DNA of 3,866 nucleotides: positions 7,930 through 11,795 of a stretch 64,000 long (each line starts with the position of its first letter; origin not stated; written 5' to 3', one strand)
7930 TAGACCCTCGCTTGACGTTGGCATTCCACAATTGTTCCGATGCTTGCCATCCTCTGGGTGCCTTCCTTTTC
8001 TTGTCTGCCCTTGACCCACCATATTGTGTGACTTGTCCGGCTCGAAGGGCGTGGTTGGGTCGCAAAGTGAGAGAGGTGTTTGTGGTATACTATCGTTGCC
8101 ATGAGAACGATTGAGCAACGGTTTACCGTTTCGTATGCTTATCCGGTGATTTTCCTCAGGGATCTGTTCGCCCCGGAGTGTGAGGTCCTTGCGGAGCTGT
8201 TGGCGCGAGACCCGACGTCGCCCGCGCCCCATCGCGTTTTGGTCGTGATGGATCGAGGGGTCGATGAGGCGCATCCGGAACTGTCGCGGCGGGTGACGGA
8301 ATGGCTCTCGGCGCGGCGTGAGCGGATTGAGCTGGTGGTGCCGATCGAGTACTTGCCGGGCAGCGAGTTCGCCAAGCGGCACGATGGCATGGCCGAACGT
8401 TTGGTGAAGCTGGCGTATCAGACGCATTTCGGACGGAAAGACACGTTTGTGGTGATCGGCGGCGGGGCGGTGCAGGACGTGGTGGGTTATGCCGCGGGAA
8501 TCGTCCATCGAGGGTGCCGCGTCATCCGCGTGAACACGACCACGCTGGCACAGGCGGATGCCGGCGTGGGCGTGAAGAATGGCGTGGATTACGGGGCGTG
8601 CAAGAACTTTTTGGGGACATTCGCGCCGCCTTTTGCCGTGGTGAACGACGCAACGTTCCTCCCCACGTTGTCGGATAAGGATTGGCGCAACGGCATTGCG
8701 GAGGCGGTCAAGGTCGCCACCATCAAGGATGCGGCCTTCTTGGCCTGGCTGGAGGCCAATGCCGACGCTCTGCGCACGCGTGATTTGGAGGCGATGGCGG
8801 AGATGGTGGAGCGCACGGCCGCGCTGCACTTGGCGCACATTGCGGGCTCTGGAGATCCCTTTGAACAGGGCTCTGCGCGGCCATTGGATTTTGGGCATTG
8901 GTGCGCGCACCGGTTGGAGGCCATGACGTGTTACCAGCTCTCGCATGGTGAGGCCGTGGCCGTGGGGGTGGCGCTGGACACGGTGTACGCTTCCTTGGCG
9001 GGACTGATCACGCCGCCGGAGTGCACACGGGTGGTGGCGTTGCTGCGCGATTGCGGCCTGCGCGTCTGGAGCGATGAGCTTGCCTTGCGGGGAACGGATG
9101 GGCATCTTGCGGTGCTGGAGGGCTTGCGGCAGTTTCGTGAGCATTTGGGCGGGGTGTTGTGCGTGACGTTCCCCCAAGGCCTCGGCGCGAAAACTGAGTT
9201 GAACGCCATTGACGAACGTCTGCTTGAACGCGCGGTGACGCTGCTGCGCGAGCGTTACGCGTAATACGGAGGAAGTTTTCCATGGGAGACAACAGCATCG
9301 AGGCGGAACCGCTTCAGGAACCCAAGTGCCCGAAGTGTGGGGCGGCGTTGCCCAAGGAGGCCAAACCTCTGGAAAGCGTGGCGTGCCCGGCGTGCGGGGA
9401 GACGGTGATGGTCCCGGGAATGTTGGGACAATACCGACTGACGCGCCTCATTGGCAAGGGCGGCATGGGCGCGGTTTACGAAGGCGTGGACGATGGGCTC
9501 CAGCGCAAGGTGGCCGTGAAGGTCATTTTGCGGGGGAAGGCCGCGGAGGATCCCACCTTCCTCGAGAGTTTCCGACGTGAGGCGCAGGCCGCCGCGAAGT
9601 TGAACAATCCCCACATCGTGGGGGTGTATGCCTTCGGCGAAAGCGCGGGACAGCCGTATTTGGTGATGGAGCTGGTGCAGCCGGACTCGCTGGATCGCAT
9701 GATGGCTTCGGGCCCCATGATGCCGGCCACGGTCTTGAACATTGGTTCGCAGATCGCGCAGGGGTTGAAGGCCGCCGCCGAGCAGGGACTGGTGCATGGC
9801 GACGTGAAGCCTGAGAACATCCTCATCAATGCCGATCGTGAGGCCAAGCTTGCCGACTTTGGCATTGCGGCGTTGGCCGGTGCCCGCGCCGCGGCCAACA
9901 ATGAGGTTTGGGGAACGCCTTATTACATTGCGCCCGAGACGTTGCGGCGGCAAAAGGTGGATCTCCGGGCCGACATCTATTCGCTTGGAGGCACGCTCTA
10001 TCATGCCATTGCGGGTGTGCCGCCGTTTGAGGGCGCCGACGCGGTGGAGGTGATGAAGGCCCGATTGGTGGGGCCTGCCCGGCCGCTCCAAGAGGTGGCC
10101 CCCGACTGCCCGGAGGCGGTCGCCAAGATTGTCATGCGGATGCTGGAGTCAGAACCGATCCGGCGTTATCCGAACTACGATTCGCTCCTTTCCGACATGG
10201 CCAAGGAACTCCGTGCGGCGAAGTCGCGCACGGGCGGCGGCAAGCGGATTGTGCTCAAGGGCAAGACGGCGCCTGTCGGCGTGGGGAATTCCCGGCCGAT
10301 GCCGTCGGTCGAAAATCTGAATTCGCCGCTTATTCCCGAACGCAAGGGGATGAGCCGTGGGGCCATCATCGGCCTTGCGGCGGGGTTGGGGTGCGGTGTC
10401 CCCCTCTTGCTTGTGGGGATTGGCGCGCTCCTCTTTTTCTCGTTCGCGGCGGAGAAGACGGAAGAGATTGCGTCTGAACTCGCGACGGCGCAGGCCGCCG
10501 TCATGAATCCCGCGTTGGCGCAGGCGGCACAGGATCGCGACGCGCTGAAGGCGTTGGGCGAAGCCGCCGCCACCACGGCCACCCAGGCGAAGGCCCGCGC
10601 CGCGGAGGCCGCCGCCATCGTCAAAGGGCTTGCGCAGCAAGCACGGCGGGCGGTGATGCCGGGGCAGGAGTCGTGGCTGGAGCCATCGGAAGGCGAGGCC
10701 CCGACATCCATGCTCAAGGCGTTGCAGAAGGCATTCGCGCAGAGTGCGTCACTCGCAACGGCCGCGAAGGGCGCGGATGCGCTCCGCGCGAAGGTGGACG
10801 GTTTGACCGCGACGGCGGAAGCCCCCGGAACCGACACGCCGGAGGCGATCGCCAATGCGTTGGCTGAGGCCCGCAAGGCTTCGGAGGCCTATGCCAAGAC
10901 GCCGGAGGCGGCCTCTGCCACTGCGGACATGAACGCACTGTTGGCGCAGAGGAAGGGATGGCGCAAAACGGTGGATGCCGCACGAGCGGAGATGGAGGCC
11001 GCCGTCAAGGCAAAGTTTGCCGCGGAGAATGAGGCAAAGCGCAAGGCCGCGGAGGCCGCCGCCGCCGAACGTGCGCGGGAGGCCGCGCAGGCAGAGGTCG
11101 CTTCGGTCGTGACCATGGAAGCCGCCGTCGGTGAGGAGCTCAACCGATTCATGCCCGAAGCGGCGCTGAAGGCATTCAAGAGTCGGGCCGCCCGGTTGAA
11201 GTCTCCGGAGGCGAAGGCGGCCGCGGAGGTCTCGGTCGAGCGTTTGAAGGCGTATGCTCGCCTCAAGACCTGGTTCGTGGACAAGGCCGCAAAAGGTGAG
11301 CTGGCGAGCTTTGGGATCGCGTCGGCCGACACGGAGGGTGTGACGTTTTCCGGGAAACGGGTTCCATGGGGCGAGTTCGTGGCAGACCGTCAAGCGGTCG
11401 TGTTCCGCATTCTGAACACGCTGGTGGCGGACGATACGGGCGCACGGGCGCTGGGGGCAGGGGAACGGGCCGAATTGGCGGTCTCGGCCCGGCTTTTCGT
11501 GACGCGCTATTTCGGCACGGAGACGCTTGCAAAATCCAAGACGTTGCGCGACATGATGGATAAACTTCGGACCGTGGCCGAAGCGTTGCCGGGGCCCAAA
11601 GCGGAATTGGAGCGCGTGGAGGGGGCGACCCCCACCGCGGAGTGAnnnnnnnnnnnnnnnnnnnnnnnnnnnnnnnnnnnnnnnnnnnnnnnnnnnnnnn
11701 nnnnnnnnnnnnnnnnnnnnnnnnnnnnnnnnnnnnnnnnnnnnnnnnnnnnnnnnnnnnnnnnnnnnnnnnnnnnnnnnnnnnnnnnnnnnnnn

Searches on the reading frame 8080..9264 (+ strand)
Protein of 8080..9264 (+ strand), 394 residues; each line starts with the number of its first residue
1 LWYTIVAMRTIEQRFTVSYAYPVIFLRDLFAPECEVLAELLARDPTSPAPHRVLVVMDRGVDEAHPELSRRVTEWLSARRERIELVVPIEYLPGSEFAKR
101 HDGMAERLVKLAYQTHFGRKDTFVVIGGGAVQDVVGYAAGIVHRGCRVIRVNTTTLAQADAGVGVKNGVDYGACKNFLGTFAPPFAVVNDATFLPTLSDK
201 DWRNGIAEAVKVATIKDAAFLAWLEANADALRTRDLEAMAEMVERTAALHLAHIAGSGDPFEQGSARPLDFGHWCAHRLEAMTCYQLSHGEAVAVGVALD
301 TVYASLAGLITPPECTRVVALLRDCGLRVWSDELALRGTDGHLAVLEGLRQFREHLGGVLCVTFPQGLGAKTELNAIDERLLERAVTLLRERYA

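Call 9: search_protein_families(library=pfam, proteins=[window:8080-9264:+], max_evalue=0.001)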
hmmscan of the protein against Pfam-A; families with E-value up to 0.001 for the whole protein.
window:8080-9264:+ (394 aa): 2 families
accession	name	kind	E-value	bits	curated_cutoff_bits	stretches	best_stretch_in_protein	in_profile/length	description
PF24621.2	DHQS_C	-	2.2e-31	109.2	27.6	1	205-335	1-130/144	3-dehydroquinate synthase C-terminal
PF01761.26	DHQ_synthase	-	1.3e-29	102.6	24.2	1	95-203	7-114/115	3-dehydroquinate synthase N-terminal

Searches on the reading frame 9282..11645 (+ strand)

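Call 9: search_protein_families(library=pfam, proteins=[window:9282-11645:+], max_evalue=0.001)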
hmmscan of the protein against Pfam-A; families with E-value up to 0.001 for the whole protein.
window:9282-11645:+ (787 aa): 3 families
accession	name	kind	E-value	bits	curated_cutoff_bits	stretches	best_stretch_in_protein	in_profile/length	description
PF00069.31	Pkinase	-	1.4e-47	162.7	31.7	1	51-296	1-252/263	Protein kinase domain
PF07714.23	PK_Tyr_Ser-Thr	-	5.6e-32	111.5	23.1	1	53-299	3-251/258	Protein tyrosine and serine/threonine kinase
PF03109.22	ABC1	-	0.00011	21.9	22.9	1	97-197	120-215/244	ABC1 atypical kinase-like domain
